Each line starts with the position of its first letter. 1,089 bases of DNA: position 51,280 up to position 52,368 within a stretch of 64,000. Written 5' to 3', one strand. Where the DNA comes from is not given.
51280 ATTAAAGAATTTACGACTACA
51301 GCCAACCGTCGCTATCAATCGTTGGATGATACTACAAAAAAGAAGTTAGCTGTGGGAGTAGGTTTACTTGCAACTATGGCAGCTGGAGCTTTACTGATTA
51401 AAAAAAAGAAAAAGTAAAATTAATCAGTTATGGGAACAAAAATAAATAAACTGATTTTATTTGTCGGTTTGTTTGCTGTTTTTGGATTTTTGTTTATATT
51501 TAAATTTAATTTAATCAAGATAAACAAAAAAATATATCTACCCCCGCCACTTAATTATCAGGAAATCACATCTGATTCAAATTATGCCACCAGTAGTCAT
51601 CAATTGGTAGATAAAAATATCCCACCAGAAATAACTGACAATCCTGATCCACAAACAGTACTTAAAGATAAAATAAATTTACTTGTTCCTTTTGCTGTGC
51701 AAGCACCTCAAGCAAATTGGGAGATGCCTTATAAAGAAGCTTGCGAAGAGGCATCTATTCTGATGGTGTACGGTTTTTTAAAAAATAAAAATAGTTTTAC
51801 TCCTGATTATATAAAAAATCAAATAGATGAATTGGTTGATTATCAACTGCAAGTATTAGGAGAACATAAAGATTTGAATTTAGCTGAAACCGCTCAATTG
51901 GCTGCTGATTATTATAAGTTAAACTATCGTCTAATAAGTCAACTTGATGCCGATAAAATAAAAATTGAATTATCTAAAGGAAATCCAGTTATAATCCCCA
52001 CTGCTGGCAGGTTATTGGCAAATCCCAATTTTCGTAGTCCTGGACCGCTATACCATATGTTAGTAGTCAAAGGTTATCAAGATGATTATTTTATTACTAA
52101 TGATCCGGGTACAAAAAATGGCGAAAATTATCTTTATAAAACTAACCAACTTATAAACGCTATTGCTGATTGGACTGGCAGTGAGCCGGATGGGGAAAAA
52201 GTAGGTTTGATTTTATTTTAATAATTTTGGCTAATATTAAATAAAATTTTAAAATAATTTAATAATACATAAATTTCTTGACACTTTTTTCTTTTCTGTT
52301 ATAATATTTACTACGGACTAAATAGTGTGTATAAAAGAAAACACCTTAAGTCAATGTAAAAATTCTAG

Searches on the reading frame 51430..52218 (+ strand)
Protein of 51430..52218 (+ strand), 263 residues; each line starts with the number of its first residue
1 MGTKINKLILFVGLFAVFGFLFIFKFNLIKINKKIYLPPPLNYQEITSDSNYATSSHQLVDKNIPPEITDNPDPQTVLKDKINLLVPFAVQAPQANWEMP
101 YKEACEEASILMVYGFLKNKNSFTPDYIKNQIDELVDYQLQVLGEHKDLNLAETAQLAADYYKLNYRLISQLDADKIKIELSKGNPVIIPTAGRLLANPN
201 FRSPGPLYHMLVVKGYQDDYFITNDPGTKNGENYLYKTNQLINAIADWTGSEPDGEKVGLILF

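Call 92: search_protein_families(library=pfam, proteins=[window:51430-52218:+], max_evalue=0.00001)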
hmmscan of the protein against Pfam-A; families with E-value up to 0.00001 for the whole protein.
window:51430-52218:+ (263 aa): 1 family
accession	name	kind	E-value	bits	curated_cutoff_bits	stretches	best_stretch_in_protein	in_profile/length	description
PF13529.12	Peptidase_C39_2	-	4.2e-11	44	24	1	86-226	3-142/143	Peptidase_C39 like family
